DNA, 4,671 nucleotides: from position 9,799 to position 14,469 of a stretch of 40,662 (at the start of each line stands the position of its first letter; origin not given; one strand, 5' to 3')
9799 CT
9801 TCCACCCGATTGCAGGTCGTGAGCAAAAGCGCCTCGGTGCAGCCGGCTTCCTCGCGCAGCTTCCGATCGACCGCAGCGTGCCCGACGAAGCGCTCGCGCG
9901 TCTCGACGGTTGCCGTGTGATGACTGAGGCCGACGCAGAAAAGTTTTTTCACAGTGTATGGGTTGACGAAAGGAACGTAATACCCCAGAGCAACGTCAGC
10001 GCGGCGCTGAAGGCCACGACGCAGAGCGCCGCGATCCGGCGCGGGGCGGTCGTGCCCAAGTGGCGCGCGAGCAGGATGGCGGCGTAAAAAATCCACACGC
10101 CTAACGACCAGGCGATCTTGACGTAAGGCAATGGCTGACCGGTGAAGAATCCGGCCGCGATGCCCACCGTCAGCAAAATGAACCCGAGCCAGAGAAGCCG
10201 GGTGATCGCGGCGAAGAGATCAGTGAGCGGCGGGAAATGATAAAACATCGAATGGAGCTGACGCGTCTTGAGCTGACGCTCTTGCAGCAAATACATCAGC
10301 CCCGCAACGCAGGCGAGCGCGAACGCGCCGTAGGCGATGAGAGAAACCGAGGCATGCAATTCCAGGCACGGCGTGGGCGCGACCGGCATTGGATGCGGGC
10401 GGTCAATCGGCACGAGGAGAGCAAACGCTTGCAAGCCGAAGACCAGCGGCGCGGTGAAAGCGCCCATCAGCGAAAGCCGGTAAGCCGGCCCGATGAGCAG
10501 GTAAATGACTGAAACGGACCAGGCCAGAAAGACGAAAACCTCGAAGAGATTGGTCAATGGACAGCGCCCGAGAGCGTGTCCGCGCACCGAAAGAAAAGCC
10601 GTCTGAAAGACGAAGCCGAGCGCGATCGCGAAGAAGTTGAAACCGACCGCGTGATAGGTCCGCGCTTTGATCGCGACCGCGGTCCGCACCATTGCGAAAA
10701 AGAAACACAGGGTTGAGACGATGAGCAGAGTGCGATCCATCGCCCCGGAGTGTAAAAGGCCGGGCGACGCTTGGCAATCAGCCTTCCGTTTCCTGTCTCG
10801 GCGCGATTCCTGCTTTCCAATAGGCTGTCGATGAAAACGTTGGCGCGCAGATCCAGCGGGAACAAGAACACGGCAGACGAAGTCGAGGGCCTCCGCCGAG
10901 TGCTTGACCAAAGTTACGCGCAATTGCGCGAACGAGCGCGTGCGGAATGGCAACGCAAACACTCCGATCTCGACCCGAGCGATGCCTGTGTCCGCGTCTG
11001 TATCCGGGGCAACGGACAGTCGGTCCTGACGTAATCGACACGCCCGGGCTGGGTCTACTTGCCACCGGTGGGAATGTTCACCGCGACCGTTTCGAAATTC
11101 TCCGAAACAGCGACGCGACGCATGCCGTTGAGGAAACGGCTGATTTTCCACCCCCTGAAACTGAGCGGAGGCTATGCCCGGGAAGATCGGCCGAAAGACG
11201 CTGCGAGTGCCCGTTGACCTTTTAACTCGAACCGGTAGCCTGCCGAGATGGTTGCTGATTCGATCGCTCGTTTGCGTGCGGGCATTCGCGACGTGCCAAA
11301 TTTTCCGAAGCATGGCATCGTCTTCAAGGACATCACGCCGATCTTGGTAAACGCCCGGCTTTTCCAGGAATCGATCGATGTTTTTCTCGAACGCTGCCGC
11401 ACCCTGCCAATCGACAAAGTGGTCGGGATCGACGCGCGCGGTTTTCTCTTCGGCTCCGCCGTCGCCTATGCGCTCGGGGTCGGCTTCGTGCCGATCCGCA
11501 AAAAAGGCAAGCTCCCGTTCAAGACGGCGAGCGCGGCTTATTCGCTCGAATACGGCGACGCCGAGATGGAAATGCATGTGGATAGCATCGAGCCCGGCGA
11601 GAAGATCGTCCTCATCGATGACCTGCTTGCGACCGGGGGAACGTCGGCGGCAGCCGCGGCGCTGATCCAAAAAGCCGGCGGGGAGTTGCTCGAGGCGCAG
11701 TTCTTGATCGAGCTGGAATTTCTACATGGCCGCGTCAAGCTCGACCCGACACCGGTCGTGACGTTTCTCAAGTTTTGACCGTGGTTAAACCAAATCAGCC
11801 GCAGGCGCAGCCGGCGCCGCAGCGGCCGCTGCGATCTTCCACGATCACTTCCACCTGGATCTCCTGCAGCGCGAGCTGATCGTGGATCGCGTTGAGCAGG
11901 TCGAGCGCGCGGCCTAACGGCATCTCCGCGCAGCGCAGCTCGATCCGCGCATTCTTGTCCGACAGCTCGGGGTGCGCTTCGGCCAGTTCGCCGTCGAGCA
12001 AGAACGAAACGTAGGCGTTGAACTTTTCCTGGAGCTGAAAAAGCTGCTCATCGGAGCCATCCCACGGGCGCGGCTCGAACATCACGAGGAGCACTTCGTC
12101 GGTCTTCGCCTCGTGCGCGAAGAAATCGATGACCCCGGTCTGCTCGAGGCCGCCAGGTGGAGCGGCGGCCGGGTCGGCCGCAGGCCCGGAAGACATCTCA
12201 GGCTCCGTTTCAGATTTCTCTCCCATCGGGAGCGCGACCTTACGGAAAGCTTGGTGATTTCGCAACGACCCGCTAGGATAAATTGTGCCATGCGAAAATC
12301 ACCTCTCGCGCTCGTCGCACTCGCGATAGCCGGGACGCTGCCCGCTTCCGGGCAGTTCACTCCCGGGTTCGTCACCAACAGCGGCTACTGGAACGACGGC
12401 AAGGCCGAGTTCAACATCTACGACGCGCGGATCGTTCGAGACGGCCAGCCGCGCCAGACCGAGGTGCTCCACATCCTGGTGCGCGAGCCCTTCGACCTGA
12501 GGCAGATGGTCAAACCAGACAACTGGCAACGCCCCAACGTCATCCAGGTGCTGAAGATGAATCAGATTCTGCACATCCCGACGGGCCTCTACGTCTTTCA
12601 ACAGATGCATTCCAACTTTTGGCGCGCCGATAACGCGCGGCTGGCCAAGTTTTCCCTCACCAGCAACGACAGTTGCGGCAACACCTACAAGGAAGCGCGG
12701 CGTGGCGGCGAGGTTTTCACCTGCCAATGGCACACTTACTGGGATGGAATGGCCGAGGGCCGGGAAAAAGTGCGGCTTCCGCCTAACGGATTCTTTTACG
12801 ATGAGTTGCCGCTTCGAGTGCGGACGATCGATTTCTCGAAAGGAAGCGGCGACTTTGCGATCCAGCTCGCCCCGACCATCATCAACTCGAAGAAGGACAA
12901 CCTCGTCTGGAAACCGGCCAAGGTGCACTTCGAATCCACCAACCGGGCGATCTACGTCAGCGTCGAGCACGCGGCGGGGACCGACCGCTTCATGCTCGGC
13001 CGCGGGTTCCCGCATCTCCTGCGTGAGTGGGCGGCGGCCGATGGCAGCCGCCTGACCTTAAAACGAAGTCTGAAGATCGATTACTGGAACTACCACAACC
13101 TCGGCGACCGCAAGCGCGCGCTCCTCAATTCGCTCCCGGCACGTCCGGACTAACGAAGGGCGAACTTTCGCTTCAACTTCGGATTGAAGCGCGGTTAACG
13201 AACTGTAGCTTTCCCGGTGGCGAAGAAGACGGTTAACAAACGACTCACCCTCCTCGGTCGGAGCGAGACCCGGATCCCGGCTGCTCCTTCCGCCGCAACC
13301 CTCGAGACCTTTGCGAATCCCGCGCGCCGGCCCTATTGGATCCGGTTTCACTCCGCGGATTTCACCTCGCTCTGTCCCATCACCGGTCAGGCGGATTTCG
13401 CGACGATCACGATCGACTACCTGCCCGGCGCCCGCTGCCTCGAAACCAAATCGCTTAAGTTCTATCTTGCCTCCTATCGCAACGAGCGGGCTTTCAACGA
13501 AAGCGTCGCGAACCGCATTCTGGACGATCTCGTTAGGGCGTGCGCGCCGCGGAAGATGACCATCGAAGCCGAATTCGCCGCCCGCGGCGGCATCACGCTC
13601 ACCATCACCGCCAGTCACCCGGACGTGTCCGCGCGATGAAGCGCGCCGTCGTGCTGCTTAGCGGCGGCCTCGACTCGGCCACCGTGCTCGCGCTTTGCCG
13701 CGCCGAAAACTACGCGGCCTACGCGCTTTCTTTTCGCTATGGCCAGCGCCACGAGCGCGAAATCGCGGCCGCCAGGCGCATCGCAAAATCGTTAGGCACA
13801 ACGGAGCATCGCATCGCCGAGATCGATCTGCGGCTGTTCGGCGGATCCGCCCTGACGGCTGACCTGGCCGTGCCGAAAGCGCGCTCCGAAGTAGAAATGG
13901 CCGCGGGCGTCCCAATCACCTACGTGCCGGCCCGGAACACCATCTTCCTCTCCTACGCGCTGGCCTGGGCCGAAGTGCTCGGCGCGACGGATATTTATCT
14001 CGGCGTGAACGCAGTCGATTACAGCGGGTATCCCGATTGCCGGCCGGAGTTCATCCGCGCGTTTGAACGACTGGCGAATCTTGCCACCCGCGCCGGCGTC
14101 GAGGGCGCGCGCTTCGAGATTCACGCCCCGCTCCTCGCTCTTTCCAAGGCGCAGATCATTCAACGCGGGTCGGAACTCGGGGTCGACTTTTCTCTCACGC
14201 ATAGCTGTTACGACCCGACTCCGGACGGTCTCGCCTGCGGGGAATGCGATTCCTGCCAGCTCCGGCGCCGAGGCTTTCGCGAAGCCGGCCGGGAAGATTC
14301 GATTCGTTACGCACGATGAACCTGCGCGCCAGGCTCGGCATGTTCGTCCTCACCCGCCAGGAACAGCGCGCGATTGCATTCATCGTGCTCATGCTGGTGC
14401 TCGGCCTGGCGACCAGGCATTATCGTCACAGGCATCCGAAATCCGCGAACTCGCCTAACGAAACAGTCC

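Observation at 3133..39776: Massively over-represented dispersed 9-mer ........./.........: a candidate DNA uptake sequence or other genome-wide DNA signal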

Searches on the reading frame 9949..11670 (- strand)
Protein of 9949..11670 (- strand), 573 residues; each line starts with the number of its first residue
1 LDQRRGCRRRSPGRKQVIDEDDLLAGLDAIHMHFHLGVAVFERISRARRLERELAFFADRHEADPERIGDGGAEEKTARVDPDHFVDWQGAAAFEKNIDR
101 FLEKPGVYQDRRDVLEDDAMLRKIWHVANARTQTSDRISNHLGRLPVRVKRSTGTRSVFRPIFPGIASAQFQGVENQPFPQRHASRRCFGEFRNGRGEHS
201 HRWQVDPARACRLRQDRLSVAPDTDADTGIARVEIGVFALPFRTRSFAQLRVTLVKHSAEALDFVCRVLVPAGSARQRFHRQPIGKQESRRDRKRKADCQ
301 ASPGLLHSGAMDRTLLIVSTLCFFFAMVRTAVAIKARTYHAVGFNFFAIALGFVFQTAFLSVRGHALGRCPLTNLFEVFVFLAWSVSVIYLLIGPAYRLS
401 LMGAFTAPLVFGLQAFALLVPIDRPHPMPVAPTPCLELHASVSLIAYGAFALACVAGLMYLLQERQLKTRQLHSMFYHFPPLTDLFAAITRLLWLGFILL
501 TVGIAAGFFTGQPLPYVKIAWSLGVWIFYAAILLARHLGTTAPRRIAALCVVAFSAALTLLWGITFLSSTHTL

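Call 11: search_protein_families(library=pfam, proteins=[window:9949-11670:-], max_evalue=0.001)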
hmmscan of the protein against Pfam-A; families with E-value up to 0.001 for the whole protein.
window:9949-11670:- (573 aa): 1 family
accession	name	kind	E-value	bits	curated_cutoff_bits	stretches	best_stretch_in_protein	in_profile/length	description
PF01578.25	Cytochrom_C_asm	-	2e-18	67.2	29.9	1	373-566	2-206/212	Cytochrome C assembly protein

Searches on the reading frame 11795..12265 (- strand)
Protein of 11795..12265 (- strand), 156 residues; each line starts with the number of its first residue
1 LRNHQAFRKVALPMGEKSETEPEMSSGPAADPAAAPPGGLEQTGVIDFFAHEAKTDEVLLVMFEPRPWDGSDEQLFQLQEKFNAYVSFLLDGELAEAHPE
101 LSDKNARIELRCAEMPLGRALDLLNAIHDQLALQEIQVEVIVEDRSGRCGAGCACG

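Call 11: search_protein_families(library=pfam, proteins=[window:11795-12265:-], max_evalue=0.001)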
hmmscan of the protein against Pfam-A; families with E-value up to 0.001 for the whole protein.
window:11795-12265:- (156 aa): 1 family
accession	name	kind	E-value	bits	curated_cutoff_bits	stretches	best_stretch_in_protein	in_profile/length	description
PF20212.3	DUF6572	-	3.3e-16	59.9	27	1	41-142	4-104/106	Family of unknown function (DUF6572)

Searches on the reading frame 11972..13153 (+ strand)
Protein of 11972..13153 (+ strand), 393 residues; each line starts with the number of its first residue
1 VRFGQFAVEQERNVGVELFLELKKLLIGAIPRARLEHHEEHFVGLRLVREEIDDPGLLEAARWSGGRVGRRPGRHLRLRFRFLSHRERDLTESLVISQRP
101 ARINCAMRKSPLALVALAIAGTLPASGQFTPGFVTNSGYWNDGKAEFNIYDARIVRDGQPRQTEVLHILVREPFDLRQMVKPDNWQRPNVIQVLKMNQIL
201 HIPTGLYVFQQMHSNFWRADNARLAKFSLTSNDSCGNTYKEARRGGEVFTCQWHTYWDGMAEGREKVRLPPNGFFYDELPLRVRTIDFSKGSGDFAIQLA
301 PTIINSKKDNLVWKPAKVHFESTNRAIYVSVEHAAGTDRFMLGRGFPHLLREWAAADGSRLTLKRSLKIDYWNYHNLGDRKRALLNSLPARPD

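Call 11: search_protein_families(library=pfam, proteins=[window:11972-13153:+], max_evalue=0.001)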
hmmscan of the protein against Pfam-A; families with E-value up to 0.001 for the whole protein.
window:11972-13153:+ (393 aa): 0 families

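Call 60: search_protein_families(library=ncbifam, proteins=[window:11972-13153:+], max_evalue=0.001)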
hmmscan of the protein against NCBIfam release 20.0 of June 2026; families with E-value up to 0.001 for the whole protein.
window:11972-13153:+ (393 aa): 0 families

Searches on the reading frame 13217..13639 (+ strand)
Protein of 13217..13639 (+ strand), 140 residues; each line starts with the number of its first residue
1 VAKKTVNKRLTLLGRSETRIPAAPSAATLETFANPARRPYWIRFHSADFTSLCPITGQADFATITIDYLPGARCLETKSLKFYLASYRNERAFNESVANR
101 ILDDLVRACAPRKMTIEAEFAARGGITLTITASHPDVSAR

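Call 9: search_protein_families(library=pfam, proteins=[window:13217-13639:+], max_evalue=0.001)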
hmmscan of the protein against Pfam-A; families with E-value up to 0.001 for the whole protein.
window:13217-13639:+ (140 aa): 1 family
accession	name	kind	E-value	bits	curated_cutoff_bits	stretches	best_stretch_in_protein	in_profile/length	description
PF14489.11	QueF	-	1e-28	99.8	27.3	1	60-136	2-78/81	QueF-like protein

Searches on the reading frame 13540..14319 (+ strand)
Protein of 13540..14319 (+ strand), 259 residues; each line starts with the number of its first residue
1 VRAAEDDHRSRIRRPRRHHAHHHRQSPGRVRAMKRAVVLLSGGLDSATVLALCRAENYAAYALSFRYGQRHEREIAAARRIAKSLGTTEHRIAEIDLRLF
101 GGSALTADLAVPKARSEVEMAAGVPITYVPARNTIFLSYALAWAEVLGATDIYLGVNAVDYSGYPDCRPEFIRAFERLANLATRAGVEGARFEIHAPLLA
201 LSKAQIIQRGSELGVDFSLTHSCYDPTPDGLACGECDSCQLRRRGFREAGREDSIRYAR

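Call 9: search_protein_families(library=pfam, proteins=[window:13540-14319:+], max_evalue=0.001)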
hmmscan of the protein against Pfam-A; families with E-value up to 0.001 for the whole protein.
window:13540-14319:+ (259 aa): 3 families
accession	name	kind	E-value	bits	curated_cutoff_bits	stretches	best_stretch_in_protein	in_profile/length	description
PF06508.19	QueC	-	5.3e-75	251.9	22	1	35-249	1-209/210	Queuosine biosynthesis protein QueC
PF00733.27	Asn_synthase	-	5.3e-09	36.6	21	1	29-92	13-77/354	Asparagine synthase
PF02540.23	NAD_synthase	-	0.0003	20.4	21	1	33-92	18-79/242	NAD synthase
